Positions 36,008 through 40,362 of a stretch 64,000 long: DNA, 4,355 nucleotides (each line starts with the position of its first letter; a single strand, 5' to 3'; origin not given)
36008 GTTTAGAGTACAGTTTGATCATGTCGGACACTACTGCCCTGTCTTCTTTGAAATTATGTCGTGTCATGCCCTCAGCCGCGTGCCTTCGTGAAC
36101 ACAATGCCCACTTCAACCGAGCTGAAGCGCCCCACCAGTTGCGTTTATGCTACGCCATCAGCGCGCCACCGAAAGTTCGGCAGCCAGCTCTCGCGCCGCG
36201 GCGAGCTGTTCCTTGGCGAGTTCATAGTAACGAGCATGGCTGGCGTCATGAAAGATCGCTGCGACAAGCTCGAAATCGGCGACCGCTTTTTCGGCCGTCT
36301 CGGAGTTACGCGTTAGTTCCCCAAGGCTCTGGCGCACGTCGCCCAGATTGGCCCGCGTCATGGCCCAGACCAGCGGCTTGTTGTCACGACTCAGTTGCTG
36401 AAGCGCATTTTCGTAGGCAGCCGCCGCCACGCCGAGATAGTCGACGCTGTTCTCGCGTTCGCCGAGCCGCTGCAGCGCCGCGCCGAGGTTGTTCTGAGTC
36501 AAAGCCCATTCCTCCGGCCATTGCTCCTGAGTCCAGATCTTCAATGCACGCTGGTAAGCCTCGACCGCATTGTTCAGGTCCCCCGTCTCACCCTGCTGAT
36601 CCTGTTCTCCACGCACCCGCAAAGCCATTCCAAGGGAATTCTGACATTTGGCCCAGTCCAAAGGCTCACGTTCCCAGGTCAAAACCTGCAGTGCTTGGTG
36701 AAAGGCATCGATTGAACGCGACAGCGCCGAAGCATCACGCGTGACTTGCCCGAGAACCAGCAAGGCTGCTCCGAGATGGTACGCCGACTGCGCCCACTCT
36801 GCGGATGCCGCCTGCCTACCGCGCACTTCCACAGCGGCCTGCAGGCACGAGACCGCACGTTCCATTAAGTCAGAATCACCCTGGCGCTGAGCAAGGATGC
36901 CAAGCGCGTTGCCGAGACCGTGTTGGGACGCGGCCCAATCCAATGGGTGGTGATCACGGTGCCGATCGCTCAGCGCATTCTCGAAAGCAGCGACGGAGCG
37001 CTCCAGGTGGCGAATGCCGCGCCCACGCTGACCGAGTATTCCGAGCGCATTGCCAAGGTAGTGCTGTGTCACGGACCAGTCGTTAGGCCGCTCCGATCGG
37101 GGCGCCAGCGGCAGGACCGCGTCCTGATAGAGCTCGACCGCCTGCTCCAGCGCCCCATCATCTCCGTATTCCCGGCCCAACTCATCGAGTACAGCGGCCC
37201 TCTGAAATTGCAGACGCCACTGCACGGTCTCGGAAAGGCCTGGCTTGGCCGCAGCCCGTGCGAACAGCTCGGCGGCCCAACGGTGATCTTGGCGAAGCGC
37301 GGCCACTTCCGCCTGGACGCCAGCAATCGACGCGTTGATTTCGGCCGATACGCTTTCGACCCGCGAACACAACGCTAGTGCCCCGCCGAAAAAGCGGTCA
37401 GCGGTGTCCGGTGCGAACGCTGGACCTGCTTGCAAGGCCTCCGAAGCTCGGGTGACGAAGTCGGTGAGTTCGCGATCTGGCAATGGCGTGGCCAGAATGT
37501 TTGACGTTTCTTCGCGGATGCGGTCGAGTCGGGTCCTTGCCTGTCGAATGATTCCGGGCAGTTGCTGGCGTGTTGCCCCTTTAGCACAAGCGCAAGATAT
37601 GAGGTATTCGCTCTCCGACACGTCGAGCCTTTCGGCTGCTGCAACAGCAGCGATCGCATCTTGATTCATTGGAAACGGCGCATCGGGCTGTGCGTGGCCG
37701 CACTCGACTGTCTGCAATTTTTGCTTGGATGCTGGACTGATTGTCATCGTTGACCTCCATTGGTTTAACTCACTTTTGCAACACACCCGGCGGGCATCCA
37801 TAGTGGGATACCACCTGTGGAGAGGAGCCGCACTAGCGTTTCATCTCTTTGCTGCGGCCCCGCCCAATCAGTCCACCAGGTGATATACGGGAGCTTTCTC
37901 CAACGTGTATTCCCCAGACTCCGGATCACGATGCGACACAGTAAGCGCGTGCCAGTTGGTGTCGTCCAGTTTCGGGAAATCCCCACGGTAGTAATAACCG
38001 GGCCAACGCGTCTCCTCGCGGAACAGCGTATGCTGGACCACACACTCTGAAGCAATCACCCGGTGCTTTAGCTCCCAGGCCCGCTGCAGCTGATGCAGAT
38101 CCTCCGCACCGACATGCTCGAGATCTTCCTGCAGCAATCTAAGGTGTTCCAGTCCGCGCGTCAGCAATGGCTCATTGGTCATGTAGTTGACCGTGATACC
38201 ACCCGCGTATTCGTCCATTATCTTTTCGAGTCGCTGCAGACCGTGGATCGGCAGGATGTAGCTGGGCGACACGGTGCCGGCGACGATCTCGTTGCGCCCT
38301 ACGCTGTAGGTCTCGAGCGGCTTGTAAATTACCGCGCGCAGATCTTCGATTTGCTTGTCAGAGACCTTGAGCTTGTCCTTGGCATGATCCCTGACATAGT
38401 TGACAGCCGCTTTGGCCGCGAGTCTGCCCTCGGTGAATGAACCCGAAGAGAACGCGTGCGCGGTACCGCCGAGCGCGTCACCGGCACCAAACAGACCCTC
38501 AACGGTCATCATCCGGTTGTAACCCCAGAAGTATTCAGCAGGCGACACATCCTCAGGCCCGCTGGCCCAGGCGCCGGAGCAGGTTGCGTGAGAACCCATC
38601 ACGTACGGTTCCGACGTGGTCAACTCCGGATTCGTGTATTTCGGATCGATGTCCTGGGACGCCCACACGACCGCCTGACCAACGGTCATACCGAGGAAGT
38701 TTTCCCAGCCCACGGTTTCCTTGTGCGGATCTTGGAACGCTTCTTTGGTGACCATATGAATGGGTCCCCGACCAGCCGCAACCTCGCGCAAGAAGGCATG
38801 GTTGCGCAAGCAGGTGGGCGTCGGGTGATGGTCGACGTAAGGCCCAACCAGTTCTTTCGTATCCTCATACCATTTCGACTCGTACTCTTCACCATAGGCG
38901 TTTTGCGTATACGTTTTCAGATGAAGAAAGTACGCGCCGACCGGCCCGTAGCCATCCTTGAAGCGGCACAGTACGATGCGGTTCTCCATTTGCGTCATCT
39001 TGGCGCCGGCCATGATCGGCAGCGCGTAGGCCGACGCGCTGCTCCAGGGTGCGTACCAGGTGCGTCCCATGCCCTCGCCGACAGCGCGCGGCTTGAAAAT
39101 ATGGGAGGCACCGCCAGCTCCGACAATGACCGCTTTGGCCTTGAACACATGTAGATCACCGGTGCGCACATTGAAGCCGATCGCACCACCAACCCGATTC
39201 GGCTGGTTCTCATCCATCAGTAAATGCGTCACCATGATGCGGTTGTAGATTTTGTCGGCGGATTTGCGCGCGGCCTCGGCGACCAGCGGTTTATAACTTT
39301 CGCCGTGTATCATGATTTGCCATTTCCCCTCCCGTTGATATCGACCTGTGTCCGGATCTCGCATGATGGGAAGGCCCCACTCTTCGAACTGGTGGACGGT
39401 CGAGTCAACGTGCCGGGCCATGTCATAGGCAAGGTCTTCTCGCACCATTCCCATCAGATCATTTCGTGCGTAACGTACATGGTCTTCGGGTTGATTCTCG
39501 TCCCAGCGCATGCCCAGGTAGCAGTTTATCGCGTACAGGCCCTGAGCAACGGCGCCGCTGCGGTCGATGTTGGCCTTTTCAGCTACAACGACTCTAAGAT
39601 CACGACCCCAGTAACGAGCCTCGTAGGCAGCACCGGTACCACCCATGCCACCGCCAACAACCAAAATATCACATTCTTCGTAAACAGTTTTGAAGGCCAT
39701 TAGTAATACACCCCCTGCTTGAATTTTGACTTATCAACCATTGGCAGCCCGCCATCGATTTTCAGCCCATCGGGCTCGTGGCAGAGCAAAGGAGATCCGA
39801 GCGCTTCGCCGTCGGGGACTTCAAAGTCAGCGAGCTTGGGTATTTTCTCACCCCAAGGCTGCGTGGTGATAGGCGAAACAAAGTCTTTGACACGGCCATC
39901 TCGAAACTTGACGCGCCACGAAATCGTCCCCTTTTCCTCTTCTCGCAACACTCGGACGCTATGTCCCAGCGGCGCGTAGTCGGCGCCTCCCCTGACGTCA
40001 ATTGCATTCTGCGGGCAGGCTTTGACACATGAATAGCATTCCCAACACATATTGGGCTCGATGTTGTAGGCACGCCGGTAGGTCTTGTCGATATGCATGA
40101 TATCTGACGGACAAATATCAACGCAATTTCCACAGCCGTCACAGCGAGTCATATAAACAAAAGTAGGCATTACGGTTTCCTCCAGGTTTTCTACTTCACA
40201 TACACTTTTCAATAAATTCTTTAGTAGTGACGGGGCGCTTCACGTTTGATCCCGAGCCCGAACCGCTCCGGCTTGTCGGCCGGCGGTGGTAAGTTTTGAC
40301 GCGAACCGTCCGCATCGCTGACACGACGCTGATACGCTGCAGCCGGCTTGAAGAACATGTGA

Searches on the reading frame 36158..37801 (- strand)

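Call 44: search_protein_families(library=pfam, proteins=[window:36158-37801:-], max_evalue=0.0001)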
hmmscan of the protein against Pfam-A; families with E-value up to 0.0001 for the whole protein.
window:36158-37801:- (547 aa): 2 families
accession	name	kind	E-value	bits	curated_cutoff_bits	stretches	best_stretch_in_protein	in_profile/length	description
PF13374.12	TPR_10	-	9.9e-08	32.2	27.5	0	432-467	1-36/42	Tetratricopeptide repeat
PF13181.12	TPR_8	-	4.9e-06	26.7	25.7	0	405-422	13-30/34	Tetratricopeptide repeat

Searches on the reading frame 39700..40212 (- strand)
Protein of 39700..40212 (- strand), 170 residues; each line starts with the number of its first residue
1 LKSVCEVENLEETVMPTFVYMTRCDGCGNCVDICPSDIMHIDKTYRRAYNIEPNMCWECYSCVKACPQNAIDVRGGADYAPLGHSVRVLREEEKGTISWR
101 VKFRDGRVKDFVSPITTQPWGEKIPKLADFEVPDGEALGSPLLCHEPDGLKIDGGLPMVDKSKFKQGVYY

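Call 44: search_protein_families(library=pfam, proteins=[window:39700-40212:-], max_evalue=0.0001)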
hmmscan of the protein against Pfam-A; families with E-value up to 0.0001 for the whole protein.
window:39700-40212:- (170 aa): 13 families
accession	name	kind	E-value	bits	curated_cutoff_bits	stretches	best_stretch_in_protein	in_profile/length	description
PF12139.13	APS-reductase_C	-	2.9e-28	98.3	25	1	73-154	1-79/82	Adenosine-5'-phosphosulfate reductase beta subunit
PF00037.32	Fer4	-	9.6e-13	47.8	21.1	2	50-72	2-24/24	4Fe-4S binding domain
PF12838.12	Fer4_7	-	5.4e-11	43.2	27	1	23-70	1-52/52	4Fe-4S dicluster domain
PF13187.11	Fer4_9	-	6.7e-11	42.5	27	1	23-71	1-52/52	4Fe-4S dicluster domain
PF13237.11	Fer4_10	-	2.1e-09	37.6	25.5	1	22-67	7-53/53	4Fe-4S dicluster domain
PF13484.11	Fer4_16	-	1e-08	36.3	30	0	56-74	2-20/66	4Fe-4S double cluster binding domain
PF12800.12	Fer4_4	-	2.1e-08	34.2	24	0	22-35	2-15/17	4Fe-4S binding domain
PF12798.12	Fer4_3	-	6.6e-07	30.1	27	0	24-38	1-15/15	4Fe-4S binding domain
PF12837.12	Fer4_6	-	7.9e-07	29.2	25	0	22-37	7-22/24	4Fe-4S binding domain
PF25160.1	LdpA_Fe-S-bd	-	1.2e-06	28.7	27.6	1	3-40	11-44/49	LdpA Fe-S cluster-binding domain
PF13183.11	Fer4_8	-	7.9e-06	26.8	27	0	20-38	50-68/68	4Fe-4S dicluster domain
PF12797.12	Fer4_2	-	1.1e-05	25.5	24.5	0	18-36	4-22/22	4Fe-4S binding domain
PF14697.11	Fer4_21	-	4.8e-05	23.8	35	0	51-72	3-24/59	4Fe-4S dicluster domain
